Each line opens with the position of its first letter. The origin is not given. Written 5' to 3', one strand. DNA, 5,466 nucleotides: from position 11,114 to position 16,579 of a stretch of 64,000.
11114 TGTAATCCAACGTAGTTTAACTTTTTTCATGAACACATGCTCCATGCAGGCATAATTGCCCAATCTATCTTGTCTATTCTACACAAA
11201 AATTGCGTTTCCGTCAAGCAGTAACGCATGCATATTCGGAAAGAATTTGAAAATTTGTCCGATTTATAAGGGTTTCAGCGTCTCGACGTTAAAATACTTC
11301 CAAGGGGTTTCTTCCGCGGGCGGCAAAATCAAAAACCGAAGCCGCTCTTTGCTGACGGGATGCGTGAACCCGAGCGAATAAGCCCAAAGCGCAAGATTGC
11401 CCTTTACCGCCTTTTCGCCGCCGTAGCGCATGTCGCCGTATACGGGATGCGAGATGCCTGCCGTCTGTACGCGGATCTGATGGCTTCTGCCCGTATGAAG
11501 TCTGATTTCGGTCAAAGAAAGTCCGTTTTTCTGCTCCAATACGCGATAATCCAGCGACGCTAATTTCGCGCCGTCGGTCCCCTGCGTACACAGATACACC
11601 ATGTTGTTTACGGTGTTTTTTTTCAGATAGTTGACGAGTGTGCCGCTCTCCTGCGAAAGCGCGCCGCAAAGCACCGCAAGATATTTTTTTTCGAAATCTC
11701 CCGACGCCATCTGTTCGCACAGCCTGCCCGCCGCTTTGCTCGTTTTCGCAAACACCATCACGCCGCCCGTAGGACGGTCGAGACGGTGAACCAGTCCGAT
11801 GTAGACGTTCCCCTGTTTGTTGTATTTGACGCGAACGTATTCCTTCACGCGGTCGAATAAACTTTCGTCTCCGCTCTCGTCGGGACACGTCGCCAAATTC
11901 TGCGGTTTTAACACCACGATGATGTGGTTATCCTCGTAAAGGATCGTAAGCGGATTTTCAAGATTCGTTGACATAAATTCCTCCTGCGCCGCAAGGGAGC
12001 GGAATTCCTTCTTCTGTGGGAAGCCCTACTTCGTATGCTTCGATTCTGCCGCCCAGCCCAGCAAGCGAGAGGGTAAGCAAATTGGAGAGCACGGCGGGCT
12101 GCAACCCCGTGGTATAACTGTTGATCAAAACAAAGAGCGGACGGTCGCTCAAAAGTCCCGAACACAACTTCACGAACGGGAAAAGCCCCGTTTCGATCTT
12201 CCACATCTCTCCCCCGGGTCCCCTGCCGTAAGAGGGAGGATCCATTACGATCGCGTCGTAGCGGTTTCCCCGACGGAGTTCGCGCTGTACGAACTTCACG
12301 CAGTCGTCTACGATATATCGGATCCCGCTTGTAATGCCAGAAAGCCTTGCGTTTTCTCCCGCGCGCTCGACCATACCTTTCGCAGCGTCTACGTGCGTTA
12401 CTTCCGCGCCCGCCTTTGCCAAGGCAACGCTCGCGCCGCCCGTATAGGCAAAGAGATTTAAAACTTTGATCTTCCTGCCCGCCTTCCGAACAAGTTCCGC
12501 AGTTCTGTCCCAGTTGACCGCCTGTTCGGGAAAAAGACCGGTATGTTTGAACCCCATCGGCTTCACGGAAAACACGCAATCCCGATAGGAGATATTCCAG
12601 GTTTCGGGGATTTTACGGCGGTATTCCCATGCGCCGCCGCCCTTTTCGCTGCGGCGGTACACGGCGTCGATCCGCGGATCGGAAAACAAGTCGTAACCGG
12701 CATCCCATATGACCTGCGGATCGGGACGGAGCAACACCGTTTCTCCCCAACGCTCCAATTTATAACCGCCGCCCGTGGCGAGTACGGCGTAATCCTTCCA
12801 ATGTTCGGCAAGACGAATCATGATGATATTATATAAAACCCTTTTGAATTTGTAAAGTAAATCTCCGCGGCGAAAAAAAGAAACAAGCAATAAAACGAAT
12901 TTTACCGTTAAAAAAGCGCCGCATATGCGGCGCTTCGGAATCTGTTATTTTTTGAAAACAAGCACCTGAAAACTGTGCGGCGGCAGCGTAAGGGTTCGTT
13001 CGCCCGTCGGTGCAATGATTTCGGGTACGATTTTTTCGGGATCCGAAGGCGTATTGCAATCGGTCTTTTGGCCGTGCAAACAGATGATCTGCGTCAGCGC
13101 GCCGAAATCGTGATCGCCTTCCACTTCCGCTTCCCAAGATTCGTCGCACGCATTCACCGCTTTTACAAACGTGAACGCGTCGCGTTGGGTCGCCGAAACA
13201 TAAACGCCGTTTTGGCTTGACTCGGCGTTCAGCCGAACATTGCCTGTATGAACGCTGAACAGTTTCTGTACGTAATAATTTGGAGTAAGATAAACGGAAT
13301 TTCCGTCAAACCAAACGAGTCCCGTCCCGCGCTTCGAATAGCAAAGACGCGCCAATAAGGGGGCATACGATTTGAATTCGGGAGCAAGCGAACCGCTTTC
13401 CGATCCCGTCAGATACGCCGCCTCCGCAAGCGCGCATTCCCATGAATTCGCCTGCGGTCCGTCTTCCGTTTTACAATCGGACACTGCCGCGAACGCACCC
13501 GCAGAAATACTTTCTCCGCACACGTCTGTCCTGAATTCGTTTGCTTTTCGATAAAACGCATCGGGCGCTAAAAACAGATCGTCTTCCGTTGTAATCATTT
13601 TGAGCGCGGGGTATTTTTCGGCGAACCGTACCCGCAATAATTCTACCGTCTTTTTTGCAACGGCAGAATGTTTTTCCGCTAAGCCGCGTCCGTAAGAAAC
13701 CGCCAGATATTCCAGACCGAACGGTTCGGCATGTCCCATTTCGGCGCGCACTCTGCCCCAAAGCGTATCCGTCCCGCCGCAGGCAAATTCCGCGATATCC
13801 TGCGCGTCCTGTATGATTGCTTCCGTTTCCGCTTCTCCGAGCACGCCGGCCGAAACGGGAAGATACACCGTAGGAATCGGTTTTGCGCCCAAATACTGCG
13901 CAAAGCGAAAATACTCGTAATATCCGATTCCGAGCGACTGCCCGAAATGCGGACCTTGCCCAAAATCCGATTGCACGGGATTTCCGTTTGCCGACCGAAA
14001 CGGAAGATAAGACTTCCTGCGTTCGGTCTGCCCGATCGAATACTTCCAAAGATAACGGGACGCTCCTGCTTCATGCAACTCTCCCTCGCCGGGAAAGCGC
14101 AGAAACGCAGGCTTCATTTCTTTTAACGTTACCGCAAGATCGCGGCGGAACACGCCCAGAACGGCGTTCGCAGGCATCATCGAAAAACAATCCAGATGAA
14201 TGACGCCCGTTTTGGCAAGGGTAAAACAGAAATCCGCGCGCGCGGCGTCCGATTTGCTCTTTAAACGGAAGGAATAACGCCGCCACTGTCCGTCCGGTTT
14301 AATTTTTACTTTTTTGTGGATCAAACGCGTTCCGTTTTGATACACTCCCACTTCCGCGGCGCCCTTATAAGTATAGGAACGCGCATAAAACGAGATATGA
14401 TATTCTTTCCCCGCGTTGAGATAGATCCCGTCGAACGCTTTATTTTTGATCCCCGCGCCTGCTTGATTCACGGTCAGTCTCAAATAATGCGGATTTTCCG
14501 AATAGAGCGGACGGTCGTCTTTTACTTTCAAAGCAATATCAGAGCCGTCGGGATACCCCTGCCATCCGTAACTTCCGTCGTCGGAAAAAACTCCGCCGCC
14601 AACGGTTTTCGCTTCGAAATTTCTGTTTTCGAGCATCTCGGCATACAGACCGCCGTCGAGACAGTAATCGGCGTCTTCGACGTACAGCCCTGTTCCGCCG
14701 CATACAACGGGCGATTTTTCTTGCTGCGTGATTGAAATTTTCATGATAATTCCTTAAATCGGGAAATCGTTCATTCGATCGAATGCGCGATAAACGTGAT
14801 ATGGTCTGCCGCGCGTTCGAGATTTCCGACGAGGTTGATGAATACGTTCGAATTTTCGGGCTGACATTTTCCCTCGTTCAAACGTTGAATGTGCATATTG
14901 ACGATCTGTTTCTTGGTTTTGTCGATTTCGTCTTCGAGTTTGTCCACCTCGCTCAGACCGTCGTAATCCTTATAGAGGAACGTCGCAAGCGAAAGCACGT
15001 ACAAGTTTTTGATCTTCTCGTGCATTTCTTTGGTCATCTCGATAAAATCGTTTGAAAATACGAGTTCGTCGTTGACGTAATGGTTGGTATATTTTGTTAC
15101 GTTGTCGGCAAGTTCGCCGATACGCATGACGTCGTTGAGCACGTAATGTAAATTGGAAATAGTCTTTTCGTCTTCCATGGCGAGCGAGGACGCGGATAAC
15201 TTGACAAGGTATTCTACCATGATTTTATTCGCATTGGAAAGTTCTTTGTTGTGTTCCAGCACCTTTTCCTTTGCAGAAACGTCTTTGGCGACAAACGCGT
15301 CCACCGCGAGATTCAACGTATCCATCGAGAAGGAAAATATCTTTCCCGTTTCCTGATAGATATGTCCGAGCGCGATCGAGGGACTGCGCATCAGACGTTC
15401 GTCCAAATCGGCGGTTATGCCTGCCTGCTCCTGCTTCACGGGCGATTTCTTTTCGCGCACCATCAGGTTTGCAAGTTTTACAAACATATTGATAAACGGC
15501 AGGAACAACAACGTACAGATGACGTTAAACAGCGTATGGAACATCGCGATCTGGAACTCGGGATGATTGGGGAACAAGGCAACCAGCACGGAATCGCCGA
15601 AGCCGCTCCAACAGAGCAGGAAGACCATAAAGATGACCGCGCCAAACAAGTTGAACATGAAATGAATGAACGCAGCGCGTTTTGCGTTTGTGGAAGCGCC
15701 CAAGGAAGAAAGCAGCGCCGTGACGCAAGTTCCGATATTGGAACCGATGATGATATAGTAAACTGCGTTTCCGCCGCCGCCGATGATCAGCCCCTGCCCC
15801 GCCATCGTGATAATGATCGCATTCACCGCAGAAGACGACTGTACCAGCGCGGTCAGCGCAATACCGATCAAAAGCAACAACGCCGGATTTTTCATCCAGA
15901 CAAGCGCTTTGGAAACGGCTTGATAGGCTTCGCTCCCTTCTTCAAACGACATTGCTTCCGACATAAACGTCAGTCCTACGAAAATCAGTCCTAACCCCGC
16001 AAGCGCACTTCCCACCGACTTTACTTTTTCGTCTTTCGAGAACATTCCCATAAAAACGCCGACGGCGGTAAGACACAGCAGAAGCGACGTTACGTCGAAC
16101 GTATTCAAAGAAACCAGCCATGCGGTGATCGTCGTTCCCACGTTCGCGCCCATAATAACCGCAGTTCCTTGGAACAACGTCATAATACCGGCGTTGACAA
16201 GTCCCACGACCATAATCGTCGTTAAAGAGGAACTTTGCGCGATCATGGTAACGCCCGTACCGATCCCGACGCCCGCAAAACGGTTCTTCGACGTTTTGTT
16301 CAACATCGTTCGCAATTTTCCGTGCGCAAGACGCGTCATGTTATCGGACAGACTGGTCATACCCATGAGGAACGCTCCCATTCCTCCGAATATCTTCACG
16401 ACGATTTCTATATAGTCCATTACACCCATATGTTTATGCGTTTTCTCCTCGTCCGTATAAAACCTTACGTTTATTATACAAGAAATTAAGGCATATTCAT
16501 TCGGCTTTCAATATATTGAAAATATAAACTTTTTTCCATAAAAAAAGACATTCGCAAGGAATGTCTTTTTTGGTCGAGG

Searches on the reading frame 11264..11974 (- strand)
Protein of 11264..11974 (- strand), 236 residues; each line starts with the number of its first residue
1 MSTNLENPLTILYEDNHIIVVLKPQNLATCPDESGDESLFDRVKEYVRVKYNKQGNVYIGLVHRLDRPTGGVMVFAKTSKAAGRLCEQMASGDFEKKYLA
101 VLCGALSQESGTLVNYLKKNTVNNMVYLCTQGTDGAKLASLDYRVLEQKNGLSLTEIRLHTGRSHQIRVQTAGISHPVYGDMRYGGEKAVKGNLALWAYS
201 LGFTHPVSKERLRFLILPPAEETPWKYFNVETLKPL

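Call 31: search_protein_families(library=pfam, proteins=[window:11264-11974:-], max_evalue=0.00001)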
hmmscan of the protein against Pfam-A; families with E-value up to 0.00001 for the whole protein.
window:11264-11974:- (236 aa): 1 family
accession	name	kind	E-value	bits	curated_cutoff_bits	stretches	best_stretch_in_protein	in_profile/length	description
PF00849.27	PseudoU_synth_2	-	1.5e-30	106.9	26.8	1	17-172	1-151/152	RNA pseudouridylate synthase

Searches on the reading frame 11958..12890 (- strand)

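Call 31: search_protein_families(library=pfam, proteins=[window:11958-12890:-], max_evalue=0.00001)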
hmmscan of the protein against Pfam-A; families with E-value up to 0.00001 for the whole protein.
window:11958-12890:- (310 aa): 2 families
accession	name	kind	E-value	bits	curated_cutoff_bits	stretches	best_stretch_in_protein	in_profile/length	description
PF10672.15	Methyltrans_SAM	-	2.8e-13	50.2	27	1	115-224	103-209/286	S-adenosylmethionine-dependent methyltransferase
PF09445.16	Methyltransf_15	-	1.3e-06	28.6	22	1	143-222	4-83/165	RNA cap guanine-N2 methyltransferase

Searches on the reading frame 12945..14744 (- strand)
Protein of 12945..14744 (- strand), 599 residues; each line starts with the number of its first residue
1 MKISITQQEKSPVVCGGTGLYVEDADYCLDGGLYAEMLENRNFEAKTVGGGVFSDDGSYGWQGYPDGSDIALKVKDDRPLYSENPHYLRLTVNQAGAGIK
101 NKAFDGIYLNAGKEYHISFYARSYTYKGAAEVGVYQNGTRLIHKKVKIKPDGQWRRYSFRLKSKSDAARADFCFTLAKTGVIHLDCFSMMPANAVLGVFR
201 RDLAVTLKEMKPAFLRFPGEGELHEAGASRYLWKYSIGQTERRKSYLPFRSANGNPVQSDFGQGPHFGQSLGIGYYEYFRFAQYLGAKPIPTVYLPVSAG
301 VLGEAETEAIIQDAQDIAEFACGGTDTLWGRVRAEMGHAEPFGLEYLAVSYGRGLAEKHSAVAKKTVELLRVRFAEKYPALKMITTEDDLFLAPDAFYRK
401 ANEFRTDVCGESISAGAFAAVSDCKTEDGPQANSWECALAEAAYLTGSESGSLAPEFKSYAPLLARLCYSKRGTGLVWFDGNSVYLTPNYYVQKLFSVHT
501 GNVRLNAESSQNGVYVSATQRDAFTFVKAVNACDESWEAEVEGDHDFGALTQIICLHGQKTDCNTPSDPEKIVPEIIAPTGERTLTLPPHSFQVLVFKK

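Call 33: search_protein_families(library=pfam, proteins=[window:12945-14744:-], max_evalue=0.00001)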
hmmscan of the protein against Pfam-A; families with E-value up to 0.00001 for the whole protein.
window:12945-14744:- (599 aa): 3 families
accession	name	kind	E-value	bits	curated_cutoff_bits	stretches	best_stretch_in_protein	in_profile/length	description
PF22848.2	ASD1_dom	-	1.5e-19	71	22.2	1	206-386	2-179/239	Alpha-L-arabinofuranosidase 1 domain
PF06964.18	Alpha-L-AF_C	-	4.3e-19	69.8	27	1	430-591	16-165/165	Alpha-L-arabinofuranosidase C-terminal domain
PF02018.23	CBM_4_9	-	3.9e-07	30.9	25.9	1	37-176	3-131/136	Carbohydrate binding domain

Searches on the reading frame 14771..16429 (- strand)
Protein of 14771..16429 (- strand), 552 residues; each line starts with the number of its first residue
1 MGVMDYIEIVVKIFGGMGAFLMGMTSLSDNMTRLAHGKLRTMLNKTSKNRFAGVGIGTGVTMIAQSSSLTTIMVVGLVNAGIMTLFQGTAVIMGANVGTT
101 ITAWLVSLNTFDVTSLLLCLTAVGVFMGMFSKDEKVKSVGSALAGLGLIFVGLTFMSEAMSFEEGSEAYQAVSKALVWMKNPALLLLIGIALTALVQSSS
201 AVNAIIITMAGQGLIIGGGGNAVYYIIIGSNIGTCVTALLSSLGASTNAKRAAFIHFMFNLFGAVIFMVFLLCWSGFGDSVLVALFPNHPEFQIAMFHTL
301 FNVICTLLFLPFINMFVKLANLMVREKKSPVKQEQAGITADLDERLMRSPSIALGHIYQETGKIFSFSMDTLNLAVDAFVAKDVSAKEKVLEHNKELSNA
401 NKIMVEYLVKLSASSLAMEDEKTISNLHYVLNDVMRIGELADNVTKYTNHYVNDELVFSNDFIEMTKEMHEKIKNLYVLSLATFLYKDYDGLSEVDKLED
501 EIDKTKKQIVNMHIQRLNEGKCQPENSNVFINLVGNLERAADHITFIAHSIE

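Call 33: search_protein_families(library=pfam, proteins=[window:14771-16429:-], max_evalue=0.00001)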
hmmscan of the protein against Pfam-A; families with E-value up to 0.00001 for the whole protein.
window:14771-16429:- (552 aa): 2 families
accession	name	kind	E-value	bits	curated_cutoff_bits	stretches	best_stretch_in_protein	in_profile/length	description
PF02690.20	Na_Pi_cotrans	-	5.4e-53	179.1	29.1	2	20-157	2-136/137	Na+/Pi-cotransporter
PF01895.24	PhoU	-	3.4e-17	63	23.5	1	467-550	2-88/89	PhoU domain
